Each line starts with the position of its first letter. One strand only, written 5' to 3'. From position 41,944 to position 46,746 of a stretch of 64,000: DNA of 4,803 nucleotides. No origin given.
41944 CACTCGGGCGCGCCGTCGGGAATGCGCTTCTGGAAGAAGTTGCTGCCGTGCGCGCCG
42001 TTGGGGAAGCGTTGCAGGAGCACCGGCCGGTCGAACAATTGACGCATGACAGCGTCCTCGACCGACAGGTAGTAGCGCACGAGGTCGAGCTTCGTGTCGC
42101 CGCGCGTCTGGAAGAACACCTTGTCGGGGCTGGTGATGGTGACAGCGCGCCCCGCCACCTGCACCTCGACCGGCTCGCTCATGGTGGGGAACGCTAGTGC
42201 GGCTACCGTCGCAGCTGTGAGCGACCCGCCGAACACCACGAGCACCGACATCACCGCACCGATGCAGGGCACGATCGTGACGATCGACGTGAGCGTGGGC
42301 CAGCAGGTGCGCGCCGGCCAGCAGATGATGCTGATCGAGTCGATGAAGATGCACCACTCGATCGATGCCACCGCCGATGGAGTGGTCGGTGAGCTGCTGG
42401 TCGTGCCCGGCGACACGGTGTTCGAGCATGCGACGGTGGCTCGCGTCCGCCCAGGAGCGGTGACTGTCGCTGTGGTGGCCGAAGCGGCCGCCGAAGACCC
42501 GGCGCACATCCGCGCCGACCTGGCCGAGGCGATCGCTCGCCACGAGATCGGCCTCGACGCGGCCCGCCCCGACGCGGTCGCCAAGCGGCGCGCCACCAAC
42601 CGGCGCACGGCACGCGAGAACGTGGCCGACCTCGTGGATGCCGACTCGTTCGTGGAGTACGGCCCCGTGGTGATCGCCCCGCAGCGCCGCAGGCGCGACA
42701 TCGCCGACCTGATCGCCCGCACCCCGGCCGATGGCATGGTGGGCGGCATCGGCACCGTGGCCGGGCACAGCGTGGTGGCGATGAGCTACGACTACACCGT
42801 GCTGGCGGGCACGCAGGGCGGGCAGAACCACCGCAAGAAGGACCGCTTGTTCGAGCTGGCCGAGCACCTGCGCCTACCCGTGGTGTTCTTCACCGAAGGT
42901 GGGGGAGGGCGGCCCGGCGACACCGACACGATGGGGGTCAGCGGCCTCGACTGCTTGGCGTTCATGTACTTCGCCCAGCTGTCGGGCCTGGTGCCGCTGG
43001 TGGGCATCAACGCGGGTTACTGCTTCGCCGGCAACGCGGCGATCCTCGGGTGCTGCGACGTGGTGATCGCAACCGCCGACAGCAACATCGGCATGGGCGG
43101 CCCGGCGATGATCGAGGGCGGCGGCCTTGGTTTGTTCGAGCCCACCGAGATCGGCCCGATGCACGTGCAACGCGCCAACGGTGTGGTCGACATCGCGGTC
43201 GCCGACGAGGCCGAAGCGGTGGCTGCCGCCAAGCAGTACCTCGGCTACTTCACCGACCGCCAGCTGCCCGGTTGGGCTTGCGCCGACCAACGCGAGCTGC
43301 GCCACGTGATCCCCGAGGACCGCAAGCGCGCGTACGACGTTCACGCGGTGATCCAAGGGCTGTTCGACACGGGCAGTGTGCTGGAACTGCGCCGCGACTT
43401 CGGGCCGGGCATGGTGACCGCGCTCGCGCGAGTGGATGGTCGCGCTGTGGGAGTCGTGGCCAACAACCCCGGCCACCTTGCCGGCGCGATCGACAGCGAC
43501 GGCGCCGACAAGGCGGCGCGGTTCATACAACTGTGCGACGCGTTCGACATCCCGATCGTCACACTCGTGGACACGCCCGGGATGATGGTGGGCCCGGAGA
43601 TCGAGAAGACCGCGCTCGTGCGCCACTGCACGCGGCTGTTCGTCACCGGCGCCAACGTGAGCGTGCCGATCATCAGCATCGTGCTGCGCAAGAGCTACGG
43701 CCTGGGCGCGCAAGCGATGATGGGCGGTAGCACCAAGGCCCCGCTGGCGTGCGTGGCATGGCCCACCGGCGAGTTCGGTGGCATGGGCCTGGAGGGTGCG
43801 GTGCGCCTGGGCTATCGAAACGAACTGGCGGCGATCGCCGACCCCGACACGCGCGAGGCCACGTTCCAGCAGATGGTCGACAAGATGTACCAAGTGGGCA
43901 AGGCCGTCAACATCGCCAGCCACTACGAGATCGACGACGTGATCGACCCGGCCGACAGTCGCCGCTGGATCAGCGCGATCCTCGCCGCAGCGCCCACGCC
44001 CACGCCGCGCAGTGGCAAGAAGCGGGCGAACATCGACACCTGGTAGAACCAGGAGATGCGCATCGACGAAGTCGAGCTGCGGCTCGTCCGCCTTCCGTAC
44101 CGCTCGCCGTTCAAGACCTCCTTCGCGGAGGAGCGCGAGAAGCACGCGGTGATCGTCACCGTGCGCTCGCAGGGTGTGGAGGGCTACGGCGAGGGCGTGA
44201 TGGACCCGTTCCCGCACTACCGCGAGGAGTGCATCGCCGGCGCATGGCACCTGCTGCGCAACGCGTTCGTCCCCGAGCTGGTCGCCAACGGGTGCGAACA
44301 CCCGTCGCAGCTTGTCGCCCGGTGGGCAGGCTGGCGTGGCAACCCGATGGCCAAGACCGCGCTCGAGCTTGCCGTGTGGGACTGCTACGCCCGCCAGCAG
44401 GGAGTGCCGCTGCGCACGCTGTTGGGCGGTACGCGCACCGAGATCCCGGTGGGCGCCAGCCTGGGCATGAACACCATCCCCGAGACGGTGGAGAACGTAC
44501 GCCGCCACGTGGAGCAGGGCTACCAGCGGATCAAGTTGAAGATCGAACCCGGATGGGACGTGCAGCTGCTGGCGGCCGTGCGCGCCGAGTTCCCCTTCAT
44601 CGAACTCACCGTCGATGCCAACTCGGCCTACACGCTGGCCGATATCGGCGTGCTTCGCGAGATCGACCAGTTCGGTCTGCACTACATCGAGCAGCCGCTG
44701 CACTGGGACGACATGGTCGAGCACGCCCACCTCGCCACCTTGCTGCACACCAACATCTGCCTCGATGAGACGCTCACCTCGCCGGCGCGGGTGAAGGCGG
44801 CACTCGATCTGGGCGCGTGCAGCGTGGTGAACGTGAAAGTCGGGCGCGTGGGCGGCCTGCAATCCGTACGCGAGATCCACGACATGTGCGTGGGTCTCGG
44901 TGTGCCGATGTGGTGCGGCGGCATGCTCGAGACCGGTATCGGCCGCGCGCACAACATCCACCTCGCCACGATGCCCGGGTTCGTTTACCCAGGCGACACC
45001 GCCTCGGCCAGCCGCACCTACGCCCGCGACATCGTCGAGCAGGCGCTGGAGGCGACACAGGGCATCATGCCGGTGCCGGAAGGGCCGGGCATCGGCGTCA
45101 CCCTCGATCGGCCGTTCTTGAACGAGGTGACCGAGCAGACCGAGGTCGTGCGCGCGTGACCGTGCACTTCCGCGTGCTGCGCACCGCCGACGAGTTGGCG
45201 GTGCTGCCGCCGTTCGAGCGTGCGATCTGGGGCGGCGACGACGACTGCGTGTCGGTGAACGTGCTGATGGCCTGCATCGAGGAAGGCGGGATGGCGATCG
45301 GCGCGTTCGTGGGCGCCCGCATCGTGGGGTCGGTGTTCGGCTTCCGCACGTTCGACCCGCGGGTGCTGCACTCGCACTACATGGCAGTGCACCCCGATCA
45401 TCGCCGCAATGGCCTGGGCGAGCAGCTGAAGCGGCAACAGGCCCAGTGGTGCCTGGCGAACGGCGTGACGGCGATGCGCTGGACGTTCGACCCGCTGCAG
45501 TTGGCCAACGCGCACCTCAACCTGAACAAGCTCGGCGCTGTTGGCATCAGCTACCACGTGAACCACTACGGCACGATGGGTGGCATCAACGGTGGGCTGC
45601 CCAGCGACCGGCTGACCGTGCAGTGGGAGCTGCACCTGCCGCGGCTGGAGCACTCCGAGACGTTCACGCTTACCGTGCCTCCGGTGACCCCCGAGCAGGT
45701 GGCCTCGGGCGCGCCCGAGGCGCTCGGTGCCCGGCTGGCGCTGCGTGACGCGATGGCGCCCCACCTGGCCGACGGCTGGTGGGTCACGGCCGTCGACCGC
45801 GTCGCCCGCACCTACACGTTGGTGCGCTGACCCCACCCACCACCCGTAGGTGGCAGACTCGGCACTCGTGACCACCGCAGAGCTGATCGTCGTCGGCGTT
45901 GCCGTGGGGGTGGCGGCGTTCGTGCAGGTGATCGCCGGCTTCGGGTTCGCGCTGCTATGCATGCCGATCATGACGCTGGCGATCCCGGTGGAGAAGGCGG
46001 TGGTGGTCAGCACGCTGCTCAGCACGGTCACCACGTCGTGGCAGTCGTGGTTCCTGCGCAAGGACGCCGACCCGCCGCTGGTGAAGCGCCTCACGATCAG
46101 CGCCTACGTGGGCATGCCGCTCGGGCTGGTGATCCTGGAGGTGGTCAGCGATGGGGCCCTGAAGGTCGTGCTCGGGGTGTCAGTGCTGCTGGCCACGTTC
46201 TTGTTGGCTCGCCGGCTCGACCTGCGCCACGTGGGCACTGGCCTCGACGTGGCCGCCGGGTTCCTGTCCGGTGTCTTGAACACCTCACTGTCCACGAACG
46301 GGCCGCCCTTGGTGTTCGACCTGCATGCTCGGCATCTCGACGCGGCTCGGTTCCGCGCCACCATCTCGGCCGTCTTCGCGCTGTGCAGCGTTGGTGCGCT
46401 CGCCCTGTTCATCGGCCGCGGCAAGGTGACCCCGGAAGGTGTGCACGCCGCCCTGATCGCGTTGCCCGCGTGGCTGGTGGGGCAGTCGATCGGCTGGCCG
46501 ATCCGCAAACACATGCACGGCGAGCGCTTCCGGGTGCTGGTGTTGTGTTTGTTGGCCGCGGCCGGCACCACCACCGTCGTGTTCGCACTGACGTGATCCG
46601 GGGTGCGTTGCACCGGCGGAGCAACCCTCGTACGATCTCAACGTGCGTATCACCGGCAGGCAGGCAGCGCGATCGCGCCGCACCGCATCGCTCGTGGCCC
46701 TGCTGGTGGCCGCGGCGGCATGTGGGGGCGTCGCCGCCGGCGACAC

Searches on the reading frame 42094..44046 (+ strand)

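Call 25: search_protein_families(library=pfam, proteins=[window:42094-44046:+], max_evalue=0.00001)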
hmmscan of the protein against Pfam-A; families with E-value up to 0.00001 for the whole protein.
window:42094-44046:+ (650 aa): 3 families
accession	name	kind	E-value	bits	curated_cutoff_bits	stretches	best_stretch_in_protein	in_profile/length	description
PF01039.27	Carboxyl_trans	-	1.4e-80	271.8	22.3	1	166-633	3-478/493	Carboxyl transferase domain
PF00364.28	Biotin_lipoyl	-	2.5e-13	50.1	22.1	1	52-111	2-66/73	Biotin-requiring enzyme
PF03255.19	ACCA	-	6.4e-13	49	23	1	438-542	92-204/310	Acetyl co-enzyme A carboxylase carboxyltransferase-like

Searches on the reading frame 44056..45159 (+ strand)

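Call 25: search_protein_families(library=pfam, proteins=[window:44056-45159:+], max_evalue=0.00001)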
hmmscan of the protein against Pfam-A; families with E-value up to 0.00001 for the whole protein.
window:44056-45159:+ (367 aa): 2 families
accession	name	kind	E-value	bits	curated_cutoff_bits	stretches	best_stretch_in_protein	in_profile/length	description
PF13378.12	MR_MLE_C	-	1.2e-49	169.4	29.4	1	144-352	2-217/219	Enolase C-terminal domain-like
PF02746.21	MR_MLE_N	-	2.3e-13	50.8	22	1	8-124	6-117/117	Mandelate racemase / muconate lactonizing enzyme, N-terminal domain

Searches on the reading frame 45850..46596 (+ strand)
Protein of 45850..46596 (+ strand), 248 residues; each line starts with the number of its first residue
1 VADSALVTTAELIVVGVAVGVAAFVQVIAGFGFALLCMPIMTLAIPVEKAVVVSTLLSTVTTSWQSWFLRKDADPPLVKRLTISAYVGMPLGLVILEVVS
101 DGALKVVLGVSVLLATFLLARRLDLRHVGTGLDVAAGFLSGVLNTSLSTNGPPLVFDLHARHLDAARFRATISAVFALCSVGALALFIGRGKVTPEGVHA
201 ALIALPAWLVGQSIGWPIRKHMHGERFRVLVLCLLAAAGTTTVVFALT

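Call 25: search_protein_families(library=pfam, proteins=[window:45850-46596:+], max_evalue=0.00001)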
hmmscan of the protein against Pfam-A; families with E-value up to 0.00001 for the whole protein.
window:45850-46596:+ (248 aa): 1 family
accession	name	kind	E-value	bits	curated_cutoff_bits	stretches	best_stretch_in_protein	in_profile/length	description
PF01925.25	TauE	-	4e-28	99.1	32.6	1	18-240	4-235/237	Sulfite exporter TauE/SafE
